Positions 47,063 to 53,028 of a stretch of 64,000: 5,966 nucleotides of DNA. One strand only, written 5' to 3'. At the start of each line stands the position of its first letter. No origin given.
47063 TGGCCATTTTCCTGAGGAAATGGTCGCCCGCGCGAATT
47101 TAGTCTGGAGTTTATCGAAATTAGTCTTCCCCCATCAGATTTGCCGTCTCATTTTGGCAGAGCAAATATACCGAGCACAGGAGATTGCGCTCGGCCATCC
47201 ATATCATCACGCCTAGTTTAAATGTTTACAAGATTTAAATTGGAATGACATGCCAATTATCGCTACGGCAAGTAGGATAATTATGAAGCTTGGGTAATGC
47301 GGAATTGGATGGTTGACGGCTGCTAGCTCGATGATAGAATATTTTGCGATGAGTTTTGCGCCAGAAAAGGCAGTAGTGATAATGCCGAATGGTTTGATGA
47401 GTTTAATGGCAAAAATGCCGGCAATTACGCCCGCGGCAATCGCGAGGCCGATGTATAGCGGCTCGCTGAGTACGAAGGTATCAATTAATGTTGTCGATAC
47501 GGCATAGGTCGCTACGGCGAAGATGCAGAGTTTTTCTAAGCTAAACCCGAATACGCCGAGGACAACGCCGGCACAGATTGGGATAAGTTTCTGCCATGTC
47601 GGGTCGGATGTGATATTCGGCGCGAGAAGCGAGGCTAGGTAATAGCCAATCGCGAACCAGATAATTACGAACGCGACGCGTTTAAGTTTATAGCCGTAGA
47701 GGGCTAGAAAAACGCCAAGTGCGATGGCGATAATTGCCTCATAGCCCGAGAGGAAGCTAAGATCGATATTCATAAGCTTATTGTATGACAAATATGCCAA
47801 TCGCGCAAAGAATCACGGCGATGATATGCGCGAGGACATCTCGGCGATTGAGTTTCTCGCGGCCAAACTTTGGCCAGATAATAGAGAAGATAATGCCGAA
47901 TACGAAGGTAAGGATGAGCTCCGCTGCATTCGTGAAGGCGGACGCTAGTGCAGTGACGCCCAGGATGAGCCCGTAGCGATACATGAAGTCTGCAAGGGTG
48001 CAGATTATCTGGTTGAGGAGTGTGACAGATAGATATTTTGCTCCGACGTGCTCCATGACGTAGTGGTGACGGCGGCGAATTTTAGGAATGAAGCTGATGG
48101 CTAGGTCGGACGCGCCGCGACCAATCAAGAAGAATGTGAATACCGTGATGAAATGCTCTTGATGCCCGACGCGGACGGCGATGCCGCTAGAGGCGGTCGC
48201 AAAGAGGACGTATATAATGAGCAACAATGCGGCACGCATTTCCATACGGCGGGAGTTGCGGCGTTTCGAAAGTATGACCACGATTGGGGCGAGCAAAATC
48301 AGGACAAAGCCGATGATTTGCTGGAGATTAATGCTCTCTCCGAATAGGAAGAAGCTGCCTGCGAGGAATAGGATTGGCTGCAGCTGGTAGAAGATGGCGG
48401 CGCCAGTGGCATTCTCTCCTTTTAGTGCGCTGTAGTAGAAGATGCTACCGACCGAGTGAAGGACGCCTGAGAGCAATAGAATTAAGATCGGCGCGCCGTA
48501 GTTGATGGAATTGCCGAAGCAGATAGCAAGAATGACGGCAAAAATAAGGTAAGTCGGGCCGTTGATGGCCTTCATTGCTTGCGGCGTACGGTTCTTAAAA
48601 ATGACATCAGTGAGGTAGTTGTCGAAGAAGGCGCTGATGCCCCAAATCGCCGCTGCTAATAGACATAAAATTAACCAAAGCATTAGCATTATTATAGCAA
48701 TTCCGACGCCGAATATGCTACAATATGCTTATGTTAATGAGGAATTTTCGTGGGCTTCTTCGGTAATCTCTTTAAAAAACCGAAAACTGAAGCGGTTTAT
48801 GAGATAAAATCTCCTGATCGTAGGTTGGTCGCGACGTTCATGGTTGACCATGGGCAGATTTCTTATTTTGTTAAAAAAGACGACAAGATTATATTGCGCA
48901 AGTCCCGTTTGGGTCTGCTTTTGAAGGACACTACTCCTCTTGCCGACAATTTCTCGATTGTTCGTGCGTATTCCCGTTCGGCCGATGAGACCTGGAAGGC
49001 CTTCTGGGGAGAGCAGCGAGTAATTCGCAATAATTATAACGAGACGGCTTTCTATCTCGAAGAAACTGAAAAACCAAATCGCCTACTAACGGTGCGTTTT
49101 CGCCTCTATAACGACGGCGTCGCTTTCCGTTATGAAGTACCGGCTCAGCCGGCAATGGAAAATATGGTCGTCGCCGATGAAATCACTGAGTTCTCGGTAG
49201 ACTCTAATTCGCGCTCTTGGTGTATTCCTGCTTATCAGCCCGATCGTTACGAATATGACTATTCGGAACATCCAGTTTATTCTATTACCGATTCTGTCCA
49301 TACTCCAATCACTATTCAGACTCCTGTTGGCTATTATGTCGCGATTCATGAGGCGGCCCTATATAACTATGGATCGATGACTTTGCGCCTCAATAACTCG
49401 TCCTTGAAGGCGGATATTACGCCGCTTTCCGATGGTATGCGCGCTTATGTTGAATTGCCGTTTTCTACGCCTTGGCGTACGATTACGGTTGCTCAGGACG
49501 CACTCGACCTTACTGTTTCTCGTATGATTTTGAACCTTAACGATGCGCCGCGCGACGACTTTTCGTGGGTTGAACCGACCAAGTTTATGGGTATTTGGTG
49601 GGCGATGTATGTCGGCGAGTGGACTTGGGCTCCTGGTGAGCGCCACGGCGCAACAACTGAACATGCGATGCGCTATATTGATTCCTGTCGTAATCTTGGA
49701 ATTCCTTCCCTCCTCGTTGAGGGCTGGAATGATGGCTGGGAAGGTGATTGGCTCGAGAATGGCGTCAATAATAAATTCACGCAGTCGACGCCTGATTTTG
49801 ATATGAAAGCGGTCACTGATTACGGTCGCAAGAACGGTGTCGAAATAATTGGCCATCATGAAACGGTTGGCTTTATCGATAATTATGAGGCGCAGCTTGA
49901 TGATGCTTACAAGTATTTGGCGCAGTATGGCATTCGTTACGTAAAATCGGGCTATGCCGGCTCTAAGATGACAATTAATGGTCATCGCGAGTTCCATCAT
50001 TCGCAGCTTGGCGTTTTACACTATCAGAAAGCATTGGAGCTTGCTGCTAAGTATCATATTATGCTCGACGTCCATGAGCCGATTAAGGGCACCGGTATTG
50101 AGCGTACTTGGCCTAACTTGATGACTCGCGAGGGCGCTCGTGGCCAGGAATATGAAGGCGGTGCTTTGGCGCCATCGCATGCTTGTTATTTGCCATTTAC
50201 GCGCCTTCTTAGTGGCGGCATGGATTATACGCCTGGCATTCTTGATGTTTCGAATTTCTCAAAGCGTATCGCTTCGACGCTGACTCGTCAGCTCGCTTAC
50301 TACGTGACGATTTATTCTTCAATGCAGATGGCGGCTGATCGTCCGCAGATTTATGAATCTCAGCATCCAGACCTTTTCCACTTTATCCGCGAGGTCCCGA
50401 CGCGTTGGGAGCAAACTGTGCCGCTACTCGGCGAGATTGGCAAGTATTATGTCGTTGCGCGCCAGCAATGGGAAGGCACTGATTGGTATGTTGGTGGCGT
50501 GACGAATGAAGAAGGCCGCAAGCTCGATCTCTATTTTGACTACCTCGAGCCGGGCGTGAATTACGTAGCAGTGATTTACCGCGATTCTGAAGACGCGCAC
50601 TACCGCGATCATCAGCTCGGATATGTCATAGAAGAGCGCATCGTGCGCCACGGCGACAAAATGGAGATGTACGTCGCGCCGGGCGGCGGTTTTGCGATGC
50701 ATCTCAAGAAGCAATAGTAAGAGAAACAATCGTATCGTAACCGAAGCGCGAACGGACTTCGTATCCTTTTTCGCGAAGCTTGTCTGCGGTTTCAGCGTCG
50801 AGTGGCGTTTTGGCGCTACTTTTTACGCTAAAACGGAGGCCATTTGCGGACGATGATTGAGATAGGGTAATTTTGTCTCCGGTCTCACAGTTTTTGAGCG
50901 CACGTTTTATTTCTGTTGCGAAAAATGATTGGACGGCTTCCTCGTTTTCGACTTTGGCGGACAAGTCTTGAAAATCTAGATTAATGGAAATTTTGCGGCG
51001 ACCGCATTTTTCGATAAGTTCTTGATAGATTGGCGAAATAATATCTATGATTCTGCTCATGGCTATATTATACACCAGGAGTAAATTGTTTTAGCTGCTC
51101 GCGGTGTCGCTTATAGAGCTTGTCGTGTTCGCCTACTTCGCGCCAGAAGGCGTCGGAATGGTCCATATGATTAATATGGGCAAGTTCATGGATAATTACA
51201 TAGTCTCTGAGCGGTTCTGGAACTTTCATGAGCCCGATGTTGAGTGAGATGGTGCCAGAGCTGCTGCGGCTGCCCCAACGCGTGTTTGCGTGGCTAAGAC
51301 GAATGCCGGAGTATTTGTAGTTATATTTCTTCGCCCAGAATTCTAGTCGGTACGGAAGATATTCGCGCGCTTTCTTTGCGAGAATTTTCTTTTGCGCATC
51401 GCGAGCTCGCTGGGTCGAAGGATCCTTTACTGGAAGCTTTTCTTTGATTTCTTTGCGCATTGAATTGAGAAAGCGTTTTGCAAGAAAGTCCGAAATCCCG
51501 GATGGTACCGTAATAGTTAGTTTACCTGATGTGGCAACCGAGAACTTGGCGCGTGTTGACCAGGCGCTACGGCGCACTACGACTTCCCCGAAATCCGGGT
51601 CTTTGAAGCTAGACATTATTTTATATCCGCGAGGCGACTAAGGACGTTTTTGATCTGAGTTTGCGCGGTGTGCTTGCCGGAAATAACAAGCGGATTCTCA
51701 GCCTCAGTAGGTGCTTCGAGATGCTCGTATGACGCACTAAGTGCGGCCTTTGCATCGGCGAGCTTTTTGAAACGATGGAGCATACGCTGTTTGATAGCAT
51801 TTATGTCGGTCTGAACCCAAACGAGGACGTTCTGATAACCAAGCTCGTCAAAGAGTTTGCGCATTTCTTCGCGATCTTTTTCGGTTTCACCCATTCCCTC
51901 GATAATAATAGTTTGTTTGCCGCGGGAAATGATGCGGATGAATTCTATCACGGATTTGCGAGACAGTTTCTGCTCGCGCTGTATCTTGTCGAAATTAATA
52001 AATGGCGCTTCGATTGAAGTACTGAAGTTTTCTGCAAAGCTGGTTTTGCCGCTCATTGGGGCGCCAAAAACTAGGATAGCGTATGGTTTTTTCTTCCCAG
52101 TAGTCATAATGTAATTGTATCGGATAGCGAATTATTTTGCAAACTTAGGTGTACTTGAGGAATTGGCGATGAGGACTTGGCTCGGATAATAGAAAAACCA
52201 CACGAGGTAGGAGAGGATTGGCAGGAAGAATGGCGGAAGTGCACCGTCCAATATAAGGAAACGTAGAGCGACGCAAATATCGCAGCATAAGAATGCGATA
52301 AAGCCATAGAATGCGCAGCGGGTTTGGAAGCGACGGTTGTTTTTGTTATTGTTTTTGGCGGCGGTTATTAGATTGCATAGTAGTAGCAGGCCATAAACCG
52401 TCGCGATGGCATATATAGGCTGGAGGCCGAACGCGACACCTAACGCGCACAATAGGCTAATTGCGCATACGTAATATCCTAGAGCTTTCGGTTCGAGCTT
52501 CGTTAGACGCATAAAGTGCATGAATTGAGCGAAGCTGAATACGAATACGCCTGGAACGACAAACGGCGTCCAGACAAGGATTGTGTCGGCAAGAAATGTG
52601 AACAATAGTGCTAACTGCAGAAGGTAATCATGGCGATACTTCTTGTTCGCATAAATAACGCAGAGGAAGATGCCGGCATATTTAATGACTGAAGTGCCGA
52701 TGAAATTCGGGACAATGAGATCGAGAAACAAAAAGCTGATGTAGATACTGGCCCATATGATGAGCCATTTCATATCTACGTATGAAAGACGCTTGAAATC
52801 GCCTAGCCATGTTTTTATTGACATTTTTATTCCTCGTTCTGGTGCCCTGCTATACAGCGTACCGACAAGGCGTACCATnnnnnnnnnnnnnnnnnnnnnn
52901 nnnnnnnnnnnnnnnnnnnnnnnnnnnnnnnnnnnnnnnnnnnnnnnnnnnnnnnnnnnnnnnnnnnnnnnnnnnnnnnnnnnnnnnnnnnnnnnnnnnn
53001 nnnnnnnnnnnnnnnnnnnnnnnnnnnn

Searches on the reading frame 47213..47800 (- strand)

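Call 8: search_protein_families(library=pfam, proteins=[window:47213-47800:-], max_evalue=0.001)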
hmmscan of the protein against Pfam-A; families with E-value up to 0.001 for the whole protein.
window:47213-47800:- (195 aa): 1 family
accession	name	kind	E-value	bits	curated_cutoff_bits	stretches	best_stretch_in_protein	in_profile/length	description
PF13886.12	TM7S3_TM198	-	3.2e-06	27.4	29.2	1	22-151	1-144/199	TM7S3/TM198-like domain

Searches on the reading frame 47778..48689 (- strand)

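Call 8: search_protein_families(library=pfam, proteins=[window:47778-48689:-], max_evalue=0.001)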
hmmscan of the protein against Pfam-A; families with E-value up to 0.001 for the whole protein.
window:47778-48689:- (303 aa): 1 family
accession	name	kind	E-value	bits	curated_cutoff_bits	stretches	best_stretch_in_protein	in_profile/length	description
PF00892.27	EamA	-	2.4e-13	51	28.2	1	4-139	2-134/135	EamA-like transporter family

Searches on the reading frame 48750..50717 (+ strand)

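Call 8: search_protein_families(library=pfam, proteins=[window:48750-50717:+], max_evalue=0.001)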
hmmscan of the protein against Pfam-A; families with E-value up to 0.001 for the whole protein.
window:48750-50717:+ (655 aa): 3 families
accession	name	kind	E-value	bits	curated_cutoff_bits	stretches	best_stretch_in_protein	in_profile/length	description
PF10566.15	Glyco_hydro_97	-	8.7e-84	281.6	32.5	1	270-550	1-275/275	Glycoside hydrolase 97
PF14508.12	GH97_N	-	1.9e-62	211.2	25.3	1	19-265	1-228/229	Glycosyl-hydrolase 97 N-terminal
PF14509.12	GH97_C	-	8e-27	93.8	25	1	553-653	2-97/97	Glycosyl-hydrolase 97 C-terminal, oligomerisation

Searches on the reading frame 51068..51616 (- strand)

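Call 8: search_protein_families(library=pfam, proteins=[window:51068-51616:-], max_evalue=0.001)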
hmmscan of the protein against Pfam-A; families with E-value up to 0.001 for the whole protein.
window:51068-51616:- (182 aa): 1 family
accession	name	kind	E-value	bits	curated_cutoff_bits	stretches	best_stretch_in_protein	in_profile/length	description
PF01863.23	YgjP-like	-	3.9e-38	132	26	1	63-177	92-206/207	YgjP-like, metallopeptidase domain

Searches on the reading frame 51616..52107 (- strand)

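Call 8: search_protein_families(library=pfam, proteins=[window:51616-52107:-], max_evalue=0.001)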
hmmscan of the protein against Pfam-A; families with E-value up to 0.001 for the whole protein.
window:51616-52107:- (163 aa): 5 families
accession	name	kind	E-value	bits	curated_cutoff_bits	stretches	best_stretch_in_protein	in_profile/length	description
PF13671.12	AAA_33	-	3.3e-07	31.2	27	1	11-118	2-124/143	AAA domain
PF06414.18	Zeta_toxin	-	3.3e-05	23.9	22.3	0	5-32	13-40/199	Zeta toxin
PF08433.16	KTI12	-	0.0002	21.4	22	0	11-44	4-37/271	Chromatin associated protein KTI12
PF07931.18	CPT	-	0.00037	20.8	22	0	11-39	4-32/172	Chloramphenicol phosphotransferase-like protein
PF01745.22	IPT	-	0.00066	19.6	20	0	11-50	4-43/233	Isopentenyl transferase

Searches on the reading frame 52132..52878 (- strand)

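Call 8: search_protein_families(library=pfam, proteins=[window:52132-52878:-], max_evalue=0.001)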
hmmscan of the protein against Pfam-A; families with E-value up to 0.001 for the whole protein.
window:52132-52878:- (248 aa): 1 family
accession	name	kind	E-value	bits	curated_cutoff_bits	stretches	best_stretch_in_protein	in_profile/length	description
PF07947.19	YhhN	-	1.1e-12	48.4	25.6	1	66-240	6-181/182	YhhN family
